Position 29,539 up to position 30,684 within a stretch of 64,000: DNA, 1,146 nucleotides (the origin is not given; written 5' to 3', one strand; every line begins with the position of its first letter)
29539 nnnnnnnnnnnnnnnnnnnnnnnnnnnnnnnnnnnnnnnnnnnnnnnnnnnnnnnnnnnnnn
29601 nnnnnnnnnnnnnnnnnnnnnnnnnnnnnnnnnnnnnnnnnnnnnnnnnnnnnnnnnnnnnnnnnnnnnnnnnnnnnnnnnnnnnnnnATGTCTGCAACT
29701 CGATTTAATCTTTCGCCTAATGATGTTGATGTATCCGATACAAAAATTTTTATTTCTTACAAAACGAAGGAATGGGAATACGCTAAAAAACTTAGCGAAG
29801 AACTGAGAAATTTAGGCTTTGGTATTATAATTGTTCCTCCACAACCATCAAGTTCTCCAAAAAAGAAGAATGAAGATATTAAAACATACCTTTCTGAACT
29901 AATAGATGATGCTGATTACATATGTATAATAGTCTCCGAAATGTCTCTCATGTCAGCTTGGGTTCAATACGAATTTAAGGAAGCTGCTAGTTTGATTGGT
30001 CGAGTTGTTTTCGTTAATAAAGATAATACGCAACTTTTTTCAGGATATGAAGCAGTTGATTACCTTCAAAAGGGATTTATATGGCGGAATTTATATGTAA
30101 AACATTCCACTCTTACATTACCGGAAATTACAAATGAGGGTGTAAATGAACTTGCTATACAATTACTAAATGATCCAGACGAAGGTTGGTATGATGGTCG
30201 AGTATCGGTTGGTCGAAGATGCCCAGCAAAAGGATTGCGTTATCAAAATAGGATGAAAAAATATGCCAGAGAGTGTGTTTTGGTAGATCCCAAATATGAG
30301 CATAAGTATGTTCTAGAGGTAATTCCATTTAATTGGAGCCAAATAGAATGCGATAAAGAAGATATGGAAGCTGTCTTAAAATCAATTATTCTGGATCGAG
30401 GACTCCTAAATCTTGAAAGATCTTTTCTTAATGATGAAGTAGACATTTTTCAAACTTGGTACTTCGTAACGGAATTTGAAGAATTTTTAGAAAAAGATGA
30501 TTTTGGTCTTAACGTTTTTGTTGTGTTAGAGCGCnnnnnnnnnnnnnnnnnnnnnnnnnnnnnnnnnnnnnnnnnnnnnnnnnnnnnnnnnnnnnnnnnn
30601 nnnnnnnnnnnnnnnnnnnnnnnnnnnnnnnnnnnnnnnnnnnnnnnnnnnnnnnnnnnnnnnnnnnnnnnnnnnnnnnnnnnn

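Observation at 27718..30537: Tightly coupled HD-domain protein plus TIR-domain protein operon: candidate undescribed Thoeris-like defence module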

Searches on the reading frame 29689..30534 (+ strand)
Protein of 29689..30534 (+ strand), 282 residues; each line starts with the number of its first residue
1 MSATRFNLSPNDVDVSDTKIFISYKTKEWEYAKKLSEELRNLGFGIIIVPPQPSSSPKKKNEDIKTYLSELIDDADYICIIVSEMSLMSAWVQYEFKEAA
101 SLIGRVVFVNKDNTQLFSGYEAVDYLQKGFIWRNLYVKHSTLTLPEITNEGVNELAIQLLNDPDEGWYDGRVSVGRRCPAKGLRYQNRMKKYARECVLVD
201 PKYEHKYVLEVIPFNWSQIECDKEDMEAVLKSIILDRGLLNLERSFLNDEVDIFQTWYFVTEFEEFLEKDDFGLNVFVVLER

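Call 5: search_protein_families(library=pfam, proteins=[window:29689-30534:+], max_evalue=1)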
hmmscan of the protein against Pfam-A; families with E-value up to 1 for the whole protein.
window:29689-30534:+ (282 aa): 2 families
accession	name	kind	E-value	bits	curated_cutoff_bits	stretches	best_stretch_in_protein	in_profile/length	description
PF13676.11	TIR_2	-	3.5e-09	37.6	28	1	20-125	1-108/122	TIR domain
PF08937.16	ThsB_TIR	-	3.2e-06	27.9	21.2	1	21-113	1-97/100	Thoeris protein ThsB, TIR-like domain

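Call 6: search_protein_families(library=padloc, proteins=[window:29689-30534:+], max_evalue=1)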
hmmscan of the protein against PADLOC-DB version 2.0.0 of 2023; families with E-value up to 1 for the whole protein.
window:29689-30534:+ (282 aa): 7 families
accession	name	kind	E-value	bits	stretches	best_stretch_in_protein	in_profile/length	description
PDLC00436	ThsB1|ThsB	-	7.9e-06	23.5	1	15-127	33-146/183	TIR-like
PDLC00419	ThsB1|ThsB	-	1.2e-05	23.2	1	16-121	26-133/165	TIR-like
PDLC00431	ThsB1|ThsB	-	0.0008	17.8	1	58-109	46-97/162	TIR-like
PDLC04688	PDC-M50B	-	0.0061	14.8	1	57-103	46-92/162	-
PDLC00429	ThsB1|ThsB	-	0.014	13.5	1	58-115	48-106/167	TIR-like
PDLC00418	ThsB1|ThsB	-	0.046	11.6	1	20-110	7-99/155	TIR-like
PDLC02012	SAVED5--SAVED_TIR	-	0.066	10.3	1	15-43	10-39/404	-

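Call 9: search_protein_families(library=ncbifam, proteins=[window:29689-30534:+], max_evalue=0.01)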
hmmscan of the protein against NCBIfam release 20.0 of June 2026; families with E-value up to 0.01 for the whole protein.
window:29689-30534:+ (282 aa): 1 family
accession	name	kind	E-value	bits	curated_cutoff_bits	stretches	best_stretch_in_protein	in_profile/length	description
NF058526.1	Thoeris_type3_ThcB4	equivalog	0.00064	18.7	220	1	18-101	128-207/375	Thoeris type III anti-phage system protein ThcB4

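Call 19: find_homologous_proteins(query=window:29689-30534:+, max_evalue=0.001)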
Query window:29689-30534:+ (282 aa): 10 proteins with E <= 0.001 among 609 candidates.
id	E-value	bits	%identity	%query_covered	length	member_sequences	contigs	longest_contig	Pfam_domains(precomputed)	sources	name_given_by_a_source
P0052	2.0e-187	639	100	100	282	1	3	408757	PF13676.12,PF08937.17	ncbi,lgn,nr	ncbi:MAG: toll/interleukin-1 receptor domain-containing protein [Methanocellales archaeon]|nr:toll/i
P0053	8.6e-162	555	87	99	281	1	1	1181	PF13676.12,PF08937.17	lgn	-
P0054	1.8e-93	331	54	99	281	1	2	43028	PF13676.12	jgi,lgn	jgi:hypothetical protein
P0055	1.6e-91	324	54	100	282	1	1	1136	PF13676.12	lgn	-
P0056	1.1e-81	292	49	99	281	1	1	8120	PF13676.12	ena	-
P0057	2.7e-77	278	48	99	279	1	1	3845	PF13676.12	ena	-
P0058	5.8e-50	188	38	99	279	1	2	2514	PF13676.12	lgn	-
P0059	4.0e-47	179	35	99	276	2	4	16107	PF13676.12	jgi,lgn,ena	jgi:hypothetical protein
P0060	6.3e-44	168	34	99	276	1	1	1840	PF01582.26,PF13676.12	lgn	-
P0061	1.6e-43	167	34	99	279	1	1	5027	PF13676.12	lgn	-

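Call 20: find_encoding_contigs(protein=P0054, flank=6000, max_places=3)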
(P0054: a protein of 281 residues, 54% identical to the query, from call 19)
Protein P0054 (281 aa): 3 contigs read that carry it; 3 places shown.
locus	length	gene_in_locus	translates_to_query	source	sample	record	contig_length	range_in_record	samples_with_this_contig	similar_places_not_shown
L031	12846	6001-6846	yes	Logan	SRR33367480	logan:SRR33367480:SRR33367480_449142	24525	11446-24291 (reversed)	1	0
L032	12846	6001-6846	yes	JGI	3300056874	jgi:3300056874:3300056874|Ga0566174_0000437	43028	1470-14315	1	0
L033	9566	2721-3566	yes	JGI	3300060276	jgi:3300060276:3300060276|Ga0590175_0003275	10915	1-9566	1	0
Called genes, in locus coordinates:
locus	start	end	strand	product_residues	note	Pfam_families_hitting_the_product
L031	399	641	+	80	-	PF26604:CBU_0592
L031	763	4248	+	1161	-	PF13676:TIR_2, PF13646:HEAT_2 (weak)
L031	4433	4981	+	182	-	PF08937:ThsB_TIR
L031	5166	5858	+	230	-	PF01582:TIR, PF13676:TIR_2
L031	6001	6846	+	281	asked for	PF13676:TIR_2 (weak)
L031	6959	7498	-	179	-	PF13676:TIR_2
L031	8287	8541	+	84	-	PF00072:Response_reg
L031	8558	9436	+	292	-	PF02518:HATPase_c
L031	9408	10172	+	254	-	PF00072:Response_reg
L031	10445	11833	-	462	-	-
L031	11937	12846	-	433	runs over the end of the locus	PF00145:DNA_methylase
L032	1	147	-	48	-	-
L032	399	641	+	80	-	PF26604:CBU_0592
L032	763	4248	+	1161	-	PF13676:TIR_2, PF13646:HEAT_2 (weak)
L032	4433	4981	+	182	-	PF08937:ThsB_TIR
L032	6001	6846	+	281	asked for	PF13676:TIR_2 (weak)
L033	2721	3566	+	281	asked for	PF13676:TIR_2 (weak)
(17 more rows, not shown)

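Call 21: find_encoding_contigs(protein=P0059, flank=6000, max_places=4)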
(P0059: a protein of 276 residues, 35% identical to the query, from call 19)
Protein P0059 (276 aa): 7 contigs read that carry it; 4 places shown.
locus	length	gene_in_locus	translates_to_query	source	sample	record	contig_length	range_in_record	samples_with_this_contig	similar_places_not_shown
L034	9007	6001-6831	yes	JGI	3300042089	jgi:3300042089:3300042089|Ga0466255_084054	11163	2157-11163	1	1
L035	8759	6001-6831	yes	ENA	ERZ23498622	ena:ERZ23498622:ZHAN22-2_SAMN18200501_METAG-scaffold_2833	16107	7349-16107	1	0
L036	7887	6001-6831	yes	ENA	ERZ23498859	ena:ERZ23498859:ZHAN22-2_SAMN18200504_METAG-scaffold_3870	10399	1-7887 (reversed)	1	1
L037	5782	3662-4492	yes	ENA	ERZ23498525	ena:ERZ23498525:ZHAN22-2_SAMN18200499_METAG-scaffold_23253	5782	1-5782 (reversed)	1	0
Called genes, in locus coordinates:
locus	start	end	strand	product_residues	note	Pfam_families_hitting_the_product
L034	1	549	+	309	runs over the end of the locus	-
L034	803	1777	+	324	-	-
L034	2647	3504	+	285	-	-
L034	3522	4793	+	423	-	-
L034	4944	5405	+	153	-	-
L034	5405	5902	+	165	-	PF08937:ThsB_TIR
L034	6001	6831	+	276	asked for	PF13676:TIR_2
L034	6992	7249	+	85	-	-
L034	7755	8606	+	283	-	PF05096:Glu_cyclase_2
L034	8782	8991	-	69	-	PF06439:3keto-disac_hyd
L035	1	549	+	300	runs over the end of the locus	-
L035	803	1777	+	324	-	-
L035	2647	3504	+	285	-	-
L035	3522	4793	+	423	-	-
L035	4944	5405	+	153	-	-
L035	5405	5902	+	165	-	PF08937:ThsB_TIR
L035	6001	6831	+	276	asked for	PF13676:TIR_2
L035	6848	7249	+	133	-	-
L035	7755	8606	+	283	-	PF05096:Glu_cyclase_2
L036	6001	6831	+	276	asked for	PF13676:TIR_2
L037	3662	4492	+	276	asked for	PF13676:TIR_2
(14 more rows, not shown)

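Call 22: find_encoding_contigs(protein=P0056, flank=6000, max_places=3)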
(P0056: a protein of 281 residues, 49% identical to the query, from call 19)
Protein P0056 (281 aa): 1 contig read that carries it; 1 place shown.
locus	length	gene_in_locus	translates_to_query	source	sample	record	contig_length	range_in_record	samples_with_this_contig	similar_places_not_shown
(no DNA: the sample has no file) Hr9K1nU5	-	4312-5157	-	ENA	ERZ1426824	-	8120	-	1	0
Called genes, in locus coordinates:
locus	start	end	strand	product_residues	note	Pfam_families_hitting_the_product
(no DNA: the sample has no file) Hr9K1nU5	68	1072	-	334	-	PF01420:Methylase_S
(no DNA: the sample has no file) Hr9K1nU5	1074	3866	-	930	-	PF04313:HSDR_N (faint), PF00270:DEAD, PF04851:ResIII, PF18766:SWI2_SNF2, PF08463:EcoEI_R_C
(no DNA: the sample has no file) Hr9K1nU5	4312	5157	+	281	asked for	PF13676:TIR_2 (weak)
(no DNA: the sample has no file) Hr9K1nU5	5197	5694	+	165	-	PF08937:ThsB_TIR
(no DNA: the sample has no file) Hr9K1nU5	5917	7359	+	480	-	PF13289:SIR2_2, PF18185:STALD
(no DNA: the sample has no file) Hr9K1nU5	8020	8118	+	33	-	?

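Call 31: find_encoding_contigs(protein=P0053, flank=6000, max_places=3)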
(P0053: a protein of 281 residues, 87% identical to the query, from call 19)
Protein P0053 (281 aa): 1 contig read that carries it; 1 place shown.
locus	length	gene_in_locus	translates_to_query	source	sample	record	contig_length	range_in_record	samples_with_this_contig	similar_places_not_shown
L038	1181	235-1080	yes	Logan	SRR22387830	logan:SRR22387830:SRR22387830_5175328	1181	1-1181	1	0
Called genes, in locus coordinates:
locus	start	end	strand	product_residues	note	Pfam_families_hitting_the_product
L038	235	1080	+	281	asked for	PF08937:ThsB_TIR (weak), PF13676:TIR_2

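Call 46: predict_structure(alignment_id=A4)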
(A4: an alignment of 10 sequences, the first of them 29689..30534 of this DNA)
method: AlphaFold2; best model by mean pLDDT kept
length: 282 residues; sequences in the alignment: 10
mean_pLDDT: 80.3   pTM: 0.81
mean pLDDT of the five models: 80.3, 79.6, 78.0, 77.6, 77.1
residues with pLDDT >= 90: 75; 70-90: 154; 50-70: 35; < 50: 18
segments of 3 or more residues with pLDDT < 50: 1-4, 119-124, 127-132
pLDDT, mean of each block of 10 residues (from residue 1): 59 90 93 97 95 80 86 93 80 81 86 62 45 64 90 92 61 61 85 88 84 84 85 76 86 90 67 88 83
secondary structure, 60 per line:
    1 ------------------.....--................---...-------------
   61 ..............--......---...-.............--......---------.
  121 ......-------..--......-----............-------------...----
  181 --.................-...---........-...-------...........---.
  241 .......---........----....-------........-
elements in order: E19-23 H26-41 E45-47 H61-74 E77-82 H90-102 E105-110 H120-126 E138-143 H149-160 H183-199 E207-214 H226-236 H240-247 E251-258 H263-266 E274-281

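Call 50: fold_search(model_id=the predicted structure, library=pdb)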
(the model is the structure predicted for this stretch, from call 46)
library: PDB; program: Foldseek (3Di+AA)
matches with E <= 10: 1569; with E <= 0.001: 2
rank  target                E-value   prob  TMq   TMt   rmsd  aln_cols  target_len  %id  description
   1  8fz9_B                4.0e-04  1.00  0.35  0.69   4.3       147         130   15  Crystal Structure of Bacillus cereus TIR protein (released 2024-06-19)
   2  2a0k_A                7.5e-04  1.00  0.27  0.46   8.6       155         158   17  Crystal structure of Nucleoside 2-deoxyribosyltransferase from Trypanosoma brucei at 1.8 A resolution (released 2005-07-26)
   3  2q62_D                1.2e-03  0.99  0.29  0.34   7.1       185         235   14  Crystal Structure of ArsH from Sinorhizobium meliloti (released 2007-12-11)
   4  4c6t_B                1.5e-03  1.00  0.29  0.45   7.0       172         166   12  Crystal structure of the RPS4 and RRS1 TIR domain heterodimer (released 2014-05-28)
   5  8fz9_A                1.8e-03  1.00  0.34  0.64   4.2       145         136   14  Crystal Structure of Bacillus cereus TIR protein (released 2024-06-19)
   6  9b7d_C                2.0e-03  1.00  0.26  0.37   6.3       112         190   14  Structure of ThsB-Tad3 complex (released 2025-01-22)
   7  8v4v_A                2.2e-03  0.99  0.28  0.38   7.4       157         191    8  Nan Regulatory Protein Full-length from Streptococcus pneumoniae (released 2024-12-04)
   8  2q62_C                2.2e-03  0.99  0.29  0.35   7.1       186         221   13  Crystal Structure of ArsH from Sinorhizobium meliloti (released 2007-12-11)
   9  9lmq_A                2.4e-03  1.00  0.33  0.30   6.9       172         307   12  Cryo-EM structure of TIR-STING/c-di-GMP complex (released 2025-08-27)
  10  2q62_G                2.4e-03  1.00  0.31  0.39   6.9       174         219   12  Crystal Structure of ArsH from Sinorhizobium meliloti (released 2007-12-11)
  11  8wcf                  2.4e-03  1.00  0.30  0.48   6.6       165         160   16  Crystal structure of EcThsB (released 2024-09-18)
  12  2fzv_C                2.6e-03  0.99  0.36  0.41  10.7       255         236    9  Crystal Structure of an apo form of a Flavin-binding Protein from Shigella flexneri (released 2006-02-21)
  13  8spo_I                2.6e-03  0.89  0.34  0.26  28.9       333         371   11  Tetramerized activation of MapSPARTA bound with NAD+ (released 2023-08-23)
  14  8oz6_A                2.8e-03  1.00  0.32  0.22   5.4       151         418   16  cryoEM structure of SPARTA complex ligand-free (released 2023-08-16)
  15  2q62_F                3.1e-03  0.99  0.30  0.36   7.2       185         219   12  Crystal Structure of ArsH from Sinorhizobium meliloti (released 2007-12-11)
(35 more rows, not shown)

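Call 71: search_protein_families(library=padloc, proteins=[L034:803-1774:+, L034:2647-3501:+, L034:3522-4790:+, L034:4944-5402:+, L034:5405-5899:+, L035:6848-7246:+, L031:763-4245:+, L031:9408-10169:+, L031:10448-11833:-], max_evalue=0.001)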
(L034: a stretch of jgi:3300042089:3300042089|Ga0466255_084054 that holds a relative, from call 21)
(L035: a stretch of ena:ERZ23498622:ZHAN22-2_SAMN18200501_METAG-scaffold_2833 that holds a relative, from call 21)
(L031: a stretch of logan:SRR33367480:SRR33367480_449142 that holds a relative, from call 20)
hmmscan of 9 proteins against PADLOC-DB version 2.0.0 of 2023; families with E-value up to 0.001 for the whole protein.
L034:803-1774:+ (324 aa): 0 families

L034:2647-3501:+ (285 aa): 0 families

L034:3522-4790:+ (423 aa): 1 family
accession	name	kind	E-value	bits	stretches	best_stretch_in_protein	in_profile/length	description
PDLC00733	Effector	-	2.2e-06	24.8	1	42-117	286-361/388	TIR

L034:4944-5402:+ (153 aa): 4 families
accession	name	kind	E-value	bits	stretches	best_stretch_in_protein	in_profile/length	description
PDLC04687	PDC-M50A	-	1.4e-47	159.3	1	9-149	2-142/144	-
PDLC04686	PDC-M50A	-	9.5e-35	117.8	1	18-144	4-129/134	-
PDLC04685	PDC-M50A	-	4.7e-25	86.3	1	16-143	2-125/130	-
PDLC04684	PDC-M50A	-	1.5e-20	72.3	1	14-145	7-138/159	-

L034:5405-5899:+ (165 aa): 4 families
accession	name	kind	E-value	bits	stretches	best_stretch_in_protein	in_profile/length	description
PDLC00433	ThsB1|ThsB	-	3.2e-67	223.7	1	1-164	1-163/164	TIR-like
PDLC04688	PDC-M50B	-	4.2e-61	203.9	1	1-163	1-160/162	-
PDLC00431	ThsB1|ThsB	-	2.3e-59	198.4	1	1-163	1-161/162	TIR-like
PDLC00418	ThsB1|ThsB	-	0.00083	17.2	0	4-101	6-105/155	TIR-like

L035:6848-7246:+ (133 aa): 0 families

L031:763-4245:+ (1161 aa): 4 families
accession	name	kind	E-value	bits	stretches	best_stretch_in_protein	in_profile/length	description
PDLC02012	SAVED5--SAVED_TIR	-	6.9e-07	26.7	1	3-66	14-75/404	-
PDLC02403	Aga_TIR-PNTD1-PNTD2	-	2.6e-05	21.5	1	25-99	26-101/443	Class I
PDLC02421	Aga_TIR-PNTD1-PNTD2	-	0.00012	19.3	1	25-92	27-97/430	Class I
PDLC00434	ThsB1|ThsB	-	0.00027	18.2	1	4-93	140-226/396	TIR-like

L031:9408-10169:+ (254 aa): 2 families
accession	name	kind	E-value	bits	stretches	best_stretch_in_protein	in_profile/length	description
PDLC00733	Effector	-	5.5e-08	30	1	178-252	297-373/388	TIR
PDLC00405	SduA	-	0.00056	17.5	1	5-104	8-112/323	DUF4263 domain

L031:10448-11833:- (462 aa): 0 families

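Call 97: find_related_loci(query=A4, collection=viral_contigs, flank=6000)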
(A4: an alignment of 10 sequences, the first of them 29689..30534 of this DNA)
Query A4 (282 aa) in viral_contigs; peptide patterns used: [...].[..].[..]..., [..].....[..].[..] (x = any residue, [..] = any of these).
171 stretches matched a pattern, but none encodes a relative of the query by tblastn (E <= 1e-3).
